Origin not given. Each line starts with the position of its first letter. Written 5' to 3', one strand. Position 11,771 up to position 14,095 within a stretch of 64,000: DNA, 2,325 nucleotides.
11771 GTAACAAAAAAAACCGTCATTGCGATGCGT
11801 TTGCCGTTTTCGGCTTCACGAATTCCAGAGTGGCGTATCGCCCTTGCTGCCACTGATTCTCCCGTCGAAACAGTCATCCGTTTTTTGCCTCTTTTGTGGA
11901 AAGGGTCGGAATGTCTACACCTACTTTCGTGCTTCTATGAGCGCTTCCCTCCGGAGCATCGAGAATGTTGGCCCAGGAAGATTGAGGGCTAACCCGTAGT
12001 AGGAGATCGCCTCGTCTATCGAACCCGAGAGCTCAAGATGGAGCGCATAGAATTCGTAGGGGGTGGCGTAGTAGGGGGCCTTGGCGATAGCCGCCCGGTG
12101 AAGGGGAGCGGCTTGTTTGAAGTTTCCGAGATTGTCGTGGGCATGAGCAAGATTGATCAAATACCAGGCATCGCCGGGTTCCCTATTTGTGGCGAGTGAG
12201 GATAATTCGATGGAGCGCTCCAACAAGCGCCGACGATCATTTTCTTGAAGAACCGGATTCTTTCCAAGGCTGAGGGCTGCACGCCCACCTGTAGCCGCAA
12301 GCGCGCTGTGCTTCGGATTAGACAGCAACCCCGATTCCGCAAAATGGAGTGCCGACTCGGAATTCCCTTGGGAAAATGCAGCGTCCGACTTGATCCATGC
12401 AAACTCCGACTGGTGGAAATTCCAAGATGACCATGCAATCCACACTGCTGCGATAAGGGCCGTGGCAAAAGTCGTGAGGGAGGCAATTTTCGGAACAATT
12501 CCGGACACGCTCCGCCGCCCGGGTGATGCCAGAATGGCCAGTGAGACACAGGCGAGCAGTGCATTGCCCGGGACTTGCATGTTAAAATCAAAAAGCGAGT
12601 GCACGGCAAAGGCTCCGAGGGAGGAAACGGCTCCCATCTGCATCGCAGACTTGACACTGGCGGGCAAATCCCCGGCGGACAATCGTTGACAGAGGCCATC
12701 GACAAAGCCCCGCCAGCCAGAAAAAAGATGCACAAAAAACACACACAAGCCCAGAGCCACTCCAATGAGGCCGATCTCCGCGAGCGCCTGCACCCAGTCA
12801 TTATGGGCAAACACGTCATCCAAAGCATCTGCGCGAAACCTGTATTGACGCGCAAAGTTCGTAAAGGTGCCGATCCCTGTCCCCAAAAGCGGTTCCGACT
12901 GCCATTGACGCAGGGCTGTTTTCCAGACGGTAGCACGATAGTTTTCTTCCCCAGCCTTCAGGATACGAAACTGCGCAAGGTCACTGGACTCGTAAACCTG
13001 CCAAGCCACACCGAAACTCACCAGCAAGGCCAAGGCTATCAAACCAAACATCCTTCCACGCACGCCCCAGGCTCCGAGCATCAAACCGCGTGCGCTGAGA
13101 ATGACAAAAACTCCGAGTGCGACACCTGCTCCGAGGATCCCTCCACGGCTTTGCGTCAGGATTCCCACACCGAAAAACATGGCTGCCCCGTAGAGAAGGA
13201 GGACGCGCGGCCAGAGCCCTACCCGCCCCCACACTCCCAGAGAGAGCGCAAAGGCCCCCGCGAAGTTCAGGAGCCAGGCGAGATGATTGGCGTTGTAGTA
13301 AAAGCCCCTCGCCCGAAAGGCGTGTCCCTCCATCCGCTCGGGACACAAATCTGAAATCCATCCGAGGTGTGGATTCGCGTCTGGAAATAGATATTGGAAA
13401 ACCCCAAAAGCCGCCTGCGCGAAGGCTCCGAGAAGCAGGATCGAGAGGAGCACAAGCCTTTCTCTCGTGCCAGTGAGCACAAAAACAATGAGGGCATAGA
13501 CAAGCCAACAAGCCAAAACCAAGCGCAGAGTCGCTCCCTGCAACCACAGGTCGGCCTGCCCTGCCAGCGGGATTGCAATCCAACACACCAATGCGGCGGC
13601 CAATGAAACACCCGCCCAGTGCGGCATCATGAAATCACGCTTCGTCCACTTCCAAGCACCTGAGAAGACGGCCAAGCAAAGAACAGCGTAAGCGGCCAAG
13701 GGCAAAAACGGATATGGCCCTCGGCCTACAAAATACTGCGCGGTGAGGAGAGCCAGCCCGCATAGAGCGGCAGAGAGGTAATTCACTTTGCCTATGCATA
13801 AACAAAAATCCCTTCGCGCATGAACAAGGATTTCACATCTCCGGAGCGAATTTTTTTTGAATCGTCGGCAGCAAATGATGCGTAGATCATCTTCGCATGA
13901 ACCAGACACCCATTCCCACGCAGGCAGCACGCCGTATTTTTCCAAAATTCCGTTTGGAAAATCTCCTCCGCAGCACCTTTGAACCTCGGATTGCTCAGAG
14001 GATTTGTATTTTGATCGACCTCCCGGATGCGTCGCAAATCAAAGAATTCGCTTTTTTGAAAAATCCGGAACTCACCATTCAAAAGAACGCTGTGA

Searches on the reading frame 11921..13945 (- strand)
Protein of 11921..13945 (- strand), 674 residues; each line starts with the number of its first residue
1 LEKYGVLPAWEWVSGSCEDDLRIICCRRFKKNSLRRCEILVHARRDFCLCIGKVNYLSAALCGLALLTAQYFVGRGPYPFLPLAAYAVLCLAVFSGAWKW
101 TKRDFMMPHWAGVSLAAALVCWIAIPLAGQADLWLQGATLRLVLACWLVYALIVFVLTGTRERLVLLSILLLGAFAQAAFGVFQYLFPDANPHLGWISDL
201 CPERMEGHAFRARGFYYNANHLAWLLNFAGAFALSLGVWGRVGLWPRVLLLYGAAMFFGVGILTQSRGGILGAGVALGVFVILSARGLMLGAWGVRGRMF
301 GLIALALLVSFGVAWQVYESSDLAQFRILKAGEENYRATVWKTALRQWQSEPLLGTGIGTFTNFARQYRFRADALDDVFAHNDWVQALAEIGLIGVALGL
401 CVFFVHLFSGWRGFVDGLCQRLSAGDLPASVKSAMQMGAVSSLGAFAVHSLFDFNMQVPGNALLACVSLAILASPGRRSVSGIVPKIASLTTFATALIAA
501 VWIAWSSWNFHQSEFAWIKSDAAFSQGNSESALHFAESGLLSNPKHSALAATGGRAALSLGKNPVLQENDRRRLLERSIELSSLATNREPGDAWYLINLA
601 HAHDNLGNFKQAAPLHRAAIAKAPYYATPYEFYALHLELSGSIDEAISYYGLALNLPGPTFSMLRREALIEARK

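Call 91: search_protein_families(library=pfam, proteins=[window:11921-13945:-], max_evalue=0.00001)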
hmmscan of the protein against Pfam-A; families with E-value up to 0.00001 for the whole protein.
window:11921-13945:- (674 aa): 1 family
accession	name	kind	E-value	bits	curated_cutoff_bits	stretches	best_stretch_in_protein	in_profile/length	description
PF04932.20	Wzy_C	-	1.4e-18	67.6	31.7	1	262-398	11-147/149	O-Antigen ligase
